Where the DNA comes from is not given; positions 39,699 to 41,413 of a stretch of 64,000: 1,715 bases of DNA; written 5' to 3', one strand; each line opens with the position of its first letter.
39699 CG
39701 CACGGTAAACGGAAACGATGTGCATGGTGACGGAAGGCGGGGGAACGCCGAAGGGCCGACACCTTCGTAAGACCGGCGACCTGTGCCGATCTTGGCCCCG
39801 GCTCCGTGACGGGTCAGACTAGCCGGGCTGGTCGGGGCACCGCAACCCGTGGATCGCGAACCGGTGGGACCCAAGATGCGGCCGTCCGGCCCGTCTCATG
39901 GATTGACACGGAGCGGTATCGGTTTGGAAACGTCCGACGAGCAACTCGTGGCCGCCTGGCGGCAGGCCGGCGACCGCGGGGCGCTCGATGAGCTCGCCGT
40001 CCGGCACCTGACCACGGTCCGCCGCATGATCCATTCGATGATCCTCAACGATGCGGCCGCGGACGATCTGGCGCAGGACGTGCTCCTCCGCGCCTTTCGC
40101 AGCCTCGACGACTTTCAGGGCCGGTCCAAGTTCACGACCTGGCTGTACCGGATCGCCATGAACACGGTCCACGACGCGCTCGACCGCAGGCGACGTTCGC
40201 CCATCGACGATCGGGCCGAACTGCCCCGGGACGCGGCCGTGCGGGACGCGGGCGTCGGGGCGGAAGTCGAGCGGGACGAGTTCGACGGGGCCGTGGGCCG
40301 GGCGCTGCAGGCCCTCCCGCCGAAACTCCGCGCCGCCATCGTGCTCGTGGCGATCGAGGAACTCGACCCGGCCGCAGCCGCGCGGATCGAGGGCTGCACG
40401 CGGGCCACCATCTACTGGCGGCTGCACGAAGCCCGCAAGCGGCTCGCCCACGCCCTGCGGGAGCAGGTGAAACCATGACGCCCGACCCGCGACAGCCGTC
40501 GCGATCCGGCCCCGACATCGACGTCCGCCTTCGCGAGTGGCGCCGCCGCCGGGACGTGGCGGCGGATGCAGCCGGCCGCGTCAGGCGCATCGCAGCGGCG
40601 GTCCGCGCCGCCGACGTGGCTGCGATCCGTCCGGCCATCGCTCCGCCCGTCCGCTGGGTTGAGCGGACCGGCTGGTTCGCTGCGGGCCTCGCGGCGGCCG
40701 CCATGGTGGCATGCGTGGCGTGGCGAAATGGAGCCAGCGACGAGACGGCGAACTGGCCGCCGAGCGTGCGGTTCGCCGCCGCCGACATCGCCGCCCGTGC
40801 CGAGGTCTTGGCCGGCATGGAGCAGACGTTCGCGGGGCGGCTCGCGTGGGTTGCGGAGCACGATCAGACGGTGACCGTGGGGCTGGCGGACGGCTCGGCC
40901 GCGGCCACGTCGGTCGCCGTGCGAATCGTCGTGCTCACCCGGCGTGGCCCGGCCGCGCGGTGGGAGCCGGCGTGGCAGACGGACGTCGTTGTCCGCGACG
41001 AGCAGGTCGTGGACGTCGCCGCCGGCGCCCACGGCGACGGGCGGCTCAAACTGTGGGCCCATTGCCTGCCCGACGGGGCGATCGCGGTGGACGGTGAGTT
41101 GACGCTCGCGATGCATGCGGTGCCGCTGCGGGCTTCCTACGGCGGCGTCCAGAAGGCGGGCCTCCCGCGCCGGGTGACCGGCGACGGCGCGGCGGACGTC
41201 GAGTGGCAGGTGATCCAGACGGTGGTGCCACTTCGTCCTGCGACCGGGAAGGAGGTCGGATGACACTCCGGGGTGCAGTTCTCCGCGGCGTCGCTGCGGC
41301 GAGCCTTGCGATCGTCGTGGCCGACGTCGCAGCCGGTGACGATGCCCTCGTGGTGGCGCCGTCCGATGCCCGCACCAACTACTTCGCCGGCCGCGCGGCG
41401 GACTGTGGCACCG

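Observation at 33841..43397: Candidate undescribed envelope-signalling system: ECF sigma/anti-sigma operon divergent from a giant secreted scaffold operon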

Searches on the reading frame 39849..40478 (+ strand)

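Call 4: search_protein_families(library=pfam, proteins=[window:39849-40478:+], max_evalue=1)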
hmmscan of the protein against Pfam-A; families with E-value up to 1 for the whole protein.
window:39849-40478:+ (209 aa): 8 families
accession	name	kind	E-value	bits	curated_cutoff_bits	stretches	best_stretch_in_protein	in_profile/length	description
PF04542.20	Sigma70_r2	-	2.8e-16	59.5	24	1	51-116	3-70/71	Sigma-70 region 2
PF08281.18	Sigma70_r4_2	-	3.2e-10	39.9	25.7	1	148-199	3-54/54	Sigma-70, region 4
PF22029.2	PhyR_sigma2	-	0.00021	21.7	27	1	52-102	3-53/55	Sigma2 domain of PhyR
PF22233.2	PhyR_sigma-like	-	0.00045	20.4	27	1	153-196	1-44/50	Response regulator PhyR, sigma-like domain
PF02001.22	DUF134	-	0.002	19.1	27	1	163-205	42-84/98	Protein of unknown function DUF134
PF07638.17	Sigma70_ECF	-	0.012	16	21.1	1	39-204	12-184/185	ECF sigma factor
PF04545.22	Sigma70_r4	-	0.016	15.1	24.1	1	152-200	1-49/50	Sigma-70, region 4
PF13150.11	TraL_transposon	-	0.25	11.6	27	0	145-167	11-33/86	Conjugative transposon protein TraL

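Call 5: search_protein_families(library=ncbifam, proteins=[window:39849-40478:+], max_evalue=1)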
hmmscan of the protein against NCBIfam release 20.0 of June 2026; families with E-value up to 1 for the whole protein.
window:39849-40478:+ (209 aa): 83 families (the best 25 are shown)
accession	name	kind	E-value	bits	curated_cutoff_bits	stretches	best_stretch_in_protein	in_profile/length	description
NF007225.0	PRK09643.1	equivalog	1.4e-28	100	190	1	25-205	10-184/204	RNA polymerase sigma factor SigM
NF004113.0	PRK05602.1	equivalog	6.5e-28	97.8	208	1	28-206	30-204/211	RNA polymerase sigma factor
NF009166.1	PRK12513.1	equivalog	1.1e-27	97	206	1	27-207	6-190/193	RNA polymerase sigma factor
NF008888.0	PRK11922.1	equivalog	1.9e-27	96.4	204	1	28-208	15-201/231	RNA polymerase sigma factor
TIGR02937.1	sigma70-ECF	superfamily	1.3e-25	90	42.9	1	45-203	2-165/165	sigma-70 family RNA polymerase sigma factor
TIGR02939.1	RpoE_Sigma70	equivalog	1.7e-25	90.1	236.15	1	29-204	6-187/190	RNA polymerase sigma factor RpoE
NF009171.0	PRK12518.1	equivalog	2.1e-24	86.4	208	1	27-206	11-187/191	RNA polymerase sigma factor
NF009168.0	PRK12515.1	subfamily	4.7e-24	84.9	236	1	28-205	7-181/189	RNA polymerase sigma factor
NF007229.0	PRK09647.1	equivalog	1.5e-22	80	265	1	39-206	39-205/220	RNA polymerase sigma factor SigE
TIGR02948.1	SigW_bacill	equivalog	1.1e-21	77.7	243.1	1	39-205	13-186/187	RNA polymerase sigma factor SigW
NF006930.0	PRK09415.1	subfamily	2e-21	76.6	198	1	43-206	15-178/179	RNA polymerase factor sigma C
NF007223.0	PRK09641.1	equivalog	2.1e-21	76.6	209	1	39-205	13-186/187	RNA polymerase sigma factor SigW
NF007216.0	PRK09638.1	equivalog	7e-21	74.8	194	1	30-205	4-176/180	RNA polymerase sigma factor SigY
TIGR02960.1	SigX5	hypoth_equivalog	6.6e-19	68.2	264.75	2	41-130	2-91/322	RNA polymerase sigma-70 factor, TIGR02960 family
NF009198.0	PRK12546.1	equivalog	8.6e-19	68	270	1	46-203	10-161/188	RNA polymerase sigma factor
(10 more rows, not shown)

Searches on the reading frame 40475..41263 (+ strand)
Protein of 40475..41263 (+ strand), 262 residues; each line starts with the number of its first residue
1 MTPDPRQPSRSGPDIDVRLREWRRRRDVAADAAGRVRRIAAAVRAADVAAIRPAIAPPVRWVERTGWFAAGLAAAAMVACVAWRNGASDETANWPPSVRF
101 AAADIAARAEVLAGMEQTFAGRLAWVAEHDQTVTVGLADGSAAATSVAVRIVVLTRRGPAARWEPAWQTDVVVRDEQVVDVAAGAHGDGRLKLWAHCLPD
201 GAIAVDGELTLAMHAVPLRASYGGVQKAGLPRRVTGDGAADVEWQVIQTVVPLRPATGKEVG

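Call 4: search_protein_families(library=pfam, proteins=[window:40475-41263:+], max_evalue=1)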
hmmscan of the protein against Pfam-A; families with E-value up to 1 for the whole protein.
window:40475-41263:+ (262 aa): 0 families

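Call 5: search_protein_families(library=ncbifam, proteins=[window:40475-41263:+], max_evalue=1)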
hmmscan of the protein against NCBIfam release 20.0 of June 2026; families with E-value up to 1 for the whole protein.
window:40475-41263:+ (262 aa): 0 families

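Call 63: search_protein_families(library=pfam, alignment_id=A3, max_evalue=1)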
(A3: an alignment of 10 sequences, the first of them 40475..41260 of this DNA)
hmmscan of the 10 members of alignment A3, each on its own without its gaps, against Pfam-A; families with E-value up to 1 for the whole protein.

A. member 1, window:40475-41260:+ (262 aa): 0 families

B. families by the number of members that match (of 10 scanned): 6 families
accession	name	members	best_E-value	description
PF10620.15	MdcG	1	0.038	Phosphoribosyl-dephospho-CoA transferase MdcG C-terminal domain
PF18967.5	PycTM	1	0.13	Pycsar effector protein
PF15431.11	TMEM190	1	0.14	Transmembrane protein 190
PF13565.12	HTH_32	1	0.15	Homeodomain-like domain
PF11017.14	DUF2855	1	0.3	Protein of unknown function (DUF2855)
PF25607.1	DUF7939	1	0.59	Domain of unknown function (DUF7939)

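Call 64: search_solved_structures(query=A3, max_evalue=10)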
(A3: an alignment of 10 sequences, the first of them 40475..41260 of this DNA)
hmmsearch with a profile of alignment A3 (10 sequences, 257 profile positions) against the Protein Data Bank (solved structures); distinct sequences matched with E-value up to 10: 2.
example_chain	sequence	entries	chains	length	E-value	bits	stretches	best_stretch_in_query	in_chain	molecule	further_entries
3jcu_U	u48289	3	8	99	0.64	12.6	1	49-99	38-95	Photosystem II Reaction Center Tn protein | Photosystem II luminal extrinsic protein Tn, PsbTn | Photosystem II 5 kDa protein, chloroplastic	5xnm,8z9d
9i4t_U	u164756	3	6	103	1.1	11.8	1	36-87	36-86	Photosystem II 5 kDa protein, chloroplastic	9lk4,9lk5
